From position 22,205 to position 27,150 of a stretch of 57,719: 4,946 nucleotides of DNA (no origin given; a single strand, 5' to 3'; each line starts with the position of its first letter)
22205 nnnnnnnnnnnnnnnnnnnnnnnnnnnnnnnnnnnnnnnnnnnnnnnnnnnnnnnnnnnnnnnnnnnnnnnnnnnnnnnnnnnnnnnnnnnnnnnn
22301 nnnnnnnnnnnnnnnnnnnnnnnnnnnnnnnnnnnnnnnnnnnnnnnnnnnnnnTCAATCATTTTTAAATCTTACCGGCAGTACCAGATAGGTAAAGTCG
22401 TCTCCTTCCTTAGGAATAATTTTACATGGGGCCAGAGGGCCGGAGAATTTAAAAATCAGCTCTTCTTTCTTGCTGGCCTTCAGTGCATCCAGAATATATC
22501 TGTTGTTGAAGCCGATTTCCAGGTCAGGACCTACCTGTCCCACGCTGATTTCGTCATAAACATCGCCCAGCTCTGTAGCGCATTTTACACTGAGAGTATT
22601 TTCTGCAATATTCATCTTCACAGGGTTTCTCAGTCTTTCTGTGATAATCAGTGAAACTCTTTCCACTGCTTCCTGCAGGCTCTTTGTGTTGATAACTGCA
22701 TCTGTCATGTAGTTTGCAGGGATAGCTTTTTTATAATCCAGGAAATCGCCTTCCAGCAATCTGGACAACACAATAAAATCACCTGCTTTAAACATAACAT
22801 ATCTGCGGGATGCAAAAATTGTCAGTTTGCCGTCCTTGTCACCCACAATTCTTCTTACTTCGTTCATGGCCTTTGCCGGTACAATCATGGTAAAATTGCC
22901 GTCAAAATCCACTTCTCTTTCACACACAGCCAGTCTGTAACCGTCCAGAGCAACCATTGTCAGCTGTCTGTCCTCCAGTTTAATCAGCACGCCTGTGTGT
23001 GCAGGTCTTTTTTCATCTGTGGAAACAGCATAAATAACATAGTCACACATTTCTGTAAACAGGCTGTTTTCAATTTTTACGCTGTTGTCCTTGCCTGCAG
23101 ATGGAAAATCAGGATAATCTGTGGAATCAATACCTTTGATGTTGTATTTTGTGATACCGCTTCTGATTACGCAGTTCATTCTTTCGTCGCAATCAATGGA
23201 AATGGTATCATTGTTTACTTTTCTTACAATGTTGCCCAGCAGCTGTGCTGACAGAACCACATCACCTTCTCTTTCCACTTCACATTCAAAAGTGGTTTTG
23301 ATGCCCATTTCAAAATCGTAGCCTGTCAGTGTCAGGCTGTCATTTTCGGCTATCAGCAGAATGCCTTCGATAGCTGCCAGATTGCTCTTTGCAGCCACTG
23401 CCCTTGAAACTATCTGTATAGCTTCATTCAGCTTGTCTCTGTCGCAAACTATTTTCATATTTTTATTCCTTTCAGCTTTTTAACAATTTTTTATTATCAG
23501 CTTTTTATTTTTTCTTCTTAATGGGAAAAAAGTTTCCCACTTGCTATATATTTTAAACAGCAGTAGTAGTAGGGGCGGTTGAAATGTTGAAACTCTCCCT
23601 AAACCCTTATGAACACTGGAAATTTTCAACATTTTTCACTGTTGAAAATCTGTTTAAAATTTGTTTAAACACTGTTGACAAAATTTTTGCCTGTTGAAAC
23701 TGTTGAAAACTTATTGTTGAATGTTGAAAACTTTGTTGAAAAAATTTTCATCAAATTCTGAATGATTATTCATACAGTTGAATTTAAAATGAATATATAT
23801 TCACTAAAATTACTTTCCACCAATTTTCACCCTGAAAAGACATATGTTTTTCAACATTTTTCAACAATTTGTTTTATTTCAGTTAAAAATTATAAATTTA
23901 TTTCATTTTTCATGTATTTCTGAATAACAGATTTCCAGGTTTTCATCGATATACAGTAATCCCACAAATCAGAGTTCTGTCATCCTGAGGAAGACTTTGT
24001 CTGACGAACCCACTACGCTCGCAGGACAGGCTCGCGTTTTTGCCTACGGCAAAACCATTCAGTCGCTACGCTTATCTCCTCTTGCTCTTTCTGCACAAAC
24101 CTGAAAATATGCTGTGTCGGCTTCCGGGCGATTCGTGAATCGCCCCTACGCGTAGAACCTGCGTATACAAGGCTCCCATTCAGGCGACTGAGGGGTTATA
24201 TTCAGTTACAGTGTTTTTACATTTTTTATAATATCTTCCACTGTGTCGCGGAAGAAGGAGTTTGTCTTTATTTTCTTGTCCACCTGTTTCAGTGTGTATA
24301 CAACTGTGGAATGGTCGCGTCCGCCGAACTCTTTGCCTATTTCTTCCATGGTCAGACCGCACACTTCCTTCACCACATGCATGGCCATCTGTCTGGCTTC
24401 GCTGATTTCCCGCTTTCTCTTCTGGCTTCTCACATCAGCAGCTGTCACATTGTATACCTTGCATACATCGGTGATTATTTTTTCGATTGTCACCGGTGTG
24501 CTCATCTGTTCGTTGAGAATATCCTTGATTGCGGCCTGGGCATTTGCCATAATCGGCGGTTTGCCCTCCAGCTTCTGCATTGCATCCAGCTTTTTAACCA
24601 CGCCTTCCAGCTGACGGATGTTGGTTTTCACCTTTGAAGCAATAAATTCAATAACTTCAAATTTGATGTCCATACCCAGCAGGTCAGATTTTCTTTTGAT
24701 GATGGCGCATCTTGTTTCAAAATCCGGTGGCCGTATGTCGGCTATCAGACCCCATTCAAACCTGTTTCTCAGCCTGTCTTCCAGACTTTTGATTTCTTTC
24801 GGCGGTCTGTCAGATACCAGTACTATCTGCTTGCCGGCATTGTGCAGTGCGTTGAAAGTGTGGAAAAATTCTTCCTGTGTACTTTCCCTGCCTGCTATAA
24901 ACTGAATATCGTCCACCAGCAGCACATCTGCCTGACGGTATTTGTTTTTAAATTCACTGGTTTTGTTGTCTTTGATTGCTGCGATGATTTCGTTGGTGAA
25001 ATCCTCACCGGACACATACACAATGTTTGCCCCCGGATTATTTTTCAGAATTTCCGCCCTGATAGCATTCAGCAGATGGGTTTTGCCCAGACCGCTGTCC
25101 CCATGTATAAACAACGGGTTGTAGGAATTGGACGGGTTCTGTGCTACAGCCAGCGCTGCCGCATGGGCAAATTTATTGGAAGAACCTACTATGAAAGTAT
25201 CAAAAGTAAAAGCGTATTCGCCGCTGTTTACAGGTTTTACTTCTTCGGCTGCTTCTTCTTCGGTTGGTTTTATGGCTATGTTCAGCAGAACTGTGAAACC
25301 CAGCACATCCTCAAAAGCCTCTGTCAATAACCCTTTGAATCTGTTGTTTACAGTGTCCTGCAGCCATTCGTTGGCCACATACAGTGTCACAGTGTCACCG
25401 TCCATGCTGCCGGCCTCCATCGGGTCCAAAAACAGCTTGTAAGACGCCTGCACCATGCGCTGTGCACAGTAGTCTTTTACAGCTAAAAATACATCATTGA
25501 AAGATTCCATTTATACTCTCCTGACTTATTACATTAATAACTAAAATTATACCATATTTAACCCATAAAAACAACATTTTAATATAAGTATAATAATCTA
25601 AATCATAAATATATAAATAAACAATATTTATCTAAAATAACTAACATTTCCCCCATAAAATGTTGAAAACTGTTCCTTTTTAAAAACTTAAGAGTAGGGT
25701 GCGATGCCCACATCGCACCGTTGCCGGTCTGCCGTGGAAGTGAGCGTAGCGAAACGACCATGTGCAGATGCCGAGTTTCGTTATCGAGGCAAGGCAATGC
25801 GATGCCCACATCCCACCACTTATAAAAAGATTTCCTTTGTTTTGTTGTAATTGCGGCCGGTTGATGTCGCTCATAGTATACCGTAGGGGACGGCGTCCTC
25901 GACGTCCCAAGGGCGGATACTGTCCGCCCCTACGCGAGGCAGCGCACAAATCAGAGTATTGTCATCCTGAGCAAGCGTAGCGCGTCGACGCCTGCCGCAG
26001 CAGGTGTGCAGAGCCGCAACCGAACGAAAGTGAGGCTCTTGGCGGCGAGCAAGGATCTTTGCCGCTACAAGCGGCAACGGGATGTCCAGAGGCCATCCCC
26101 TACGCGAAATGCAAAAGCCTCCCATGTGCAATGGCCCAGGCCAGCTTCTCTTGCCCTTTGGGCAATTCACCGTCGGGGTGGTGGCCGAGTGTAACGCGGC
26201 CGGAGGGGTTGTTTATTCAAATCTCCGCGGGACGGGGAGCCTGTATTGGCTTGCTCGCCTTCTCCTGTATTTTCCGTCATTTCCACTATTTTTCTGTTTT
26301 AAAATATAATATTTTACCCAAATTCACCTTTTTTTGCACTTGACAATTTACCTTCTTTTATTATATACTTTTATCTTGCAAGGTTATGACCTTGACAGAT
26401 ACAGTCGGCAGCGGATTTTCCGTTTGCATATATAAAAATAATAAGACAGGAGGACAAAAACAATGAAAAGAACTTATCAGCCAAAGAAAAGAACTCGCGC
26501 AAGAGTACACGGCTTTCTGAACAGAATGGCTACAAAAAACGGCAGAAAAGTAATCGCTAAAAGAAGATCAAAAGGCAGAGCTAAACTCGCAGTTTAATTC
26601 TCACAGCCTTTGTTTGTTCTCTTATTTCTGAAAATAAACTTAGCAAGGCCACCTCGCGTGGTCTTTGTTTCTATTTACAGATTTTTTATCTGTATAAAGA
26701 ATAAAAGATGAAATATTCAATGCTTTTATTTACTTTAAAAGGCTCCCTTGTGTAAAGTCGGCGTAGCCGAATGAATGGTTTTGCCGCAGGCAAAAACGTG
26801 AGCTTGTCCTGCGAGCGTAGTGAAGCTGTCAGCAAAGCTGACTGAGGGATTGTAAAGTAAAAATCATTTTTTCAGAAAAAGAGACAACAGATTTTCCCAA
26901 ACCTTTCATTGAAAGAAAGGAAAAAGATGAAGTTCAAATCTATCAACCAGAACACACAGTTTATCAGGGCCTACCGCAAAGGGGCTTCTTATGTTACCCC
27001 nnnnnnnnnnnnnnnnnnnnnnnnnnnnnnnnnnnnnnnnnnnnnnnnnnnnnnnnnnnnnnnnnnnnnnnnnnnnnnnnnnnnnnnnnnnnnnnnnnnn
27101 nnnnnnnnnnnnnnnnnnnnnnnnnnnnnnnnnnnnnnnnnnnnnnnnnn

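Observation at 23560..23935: Atypical DnaA-box variant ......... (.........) rather than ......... in the dnaA-dnaN origin cluster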

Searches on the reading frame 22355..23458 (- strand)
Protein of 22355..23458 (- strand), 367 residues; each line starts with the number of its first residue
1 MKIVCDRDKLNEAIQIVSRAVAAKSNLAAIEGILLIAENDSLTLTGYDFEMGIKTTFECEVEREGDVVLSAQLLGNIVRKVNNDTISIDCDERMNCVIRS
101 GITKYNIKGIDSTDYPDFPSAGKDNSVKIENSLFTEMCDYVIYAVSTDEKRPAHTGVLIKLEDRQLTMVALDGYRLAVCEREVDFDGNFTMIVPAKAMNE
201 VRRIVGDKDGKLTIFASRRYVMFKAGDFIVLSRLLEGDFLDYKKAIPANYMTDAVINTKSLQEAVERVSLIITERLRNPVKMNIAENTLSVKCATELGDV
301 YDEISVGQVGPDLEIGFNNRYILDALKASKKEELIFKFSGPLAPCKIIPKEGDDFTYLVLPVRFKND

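Call 10: search_protein_families(library=pfam, proteins=[window:22355-23458:-])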
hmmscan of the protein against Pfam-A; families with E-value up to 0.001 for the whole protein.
window:22355-23458:- (367 aa): 3 families
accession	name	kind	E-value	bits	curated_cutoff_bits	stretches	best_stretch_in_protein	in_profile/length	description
PF00712.24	DNA_pol3_beta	-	1.4e-30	106.4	24.4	1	1-118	1-119/120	DNA polymerase III beta subunit, N-terminal domain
PF02767.21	DNA_pol3_beta_2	-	4.9e-26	91.7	27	1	129-239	2-114/116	DNA polymerase III beta subunit, central domain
PF02768.20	DNA_pol3_beta_3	-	2.9e-24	85.7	27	1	243-363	1-121/121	DNA polymerase III beta subunit, C-terminal domain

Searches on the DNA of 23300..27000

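Call 57: search_rna_families(source=window, start=23300, end=27000, threshold=evalue, max_evalue=1)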
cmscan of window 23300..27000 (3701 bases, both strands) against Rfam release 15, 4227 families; matches with E-value up to 1: 2.
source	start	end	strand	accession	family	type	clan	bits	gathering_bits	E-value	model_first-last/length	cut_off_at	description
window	23656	23687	-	RF02253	IRE_II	Cis-reg;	-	22.7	30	0.68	1-31/31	no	Iron response element II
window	26548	26639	-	RF02436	SpF43_sRNA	Gene; sRNA;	-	22.6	70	0.31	1-99/99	no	Streptococcus sRNA SpF43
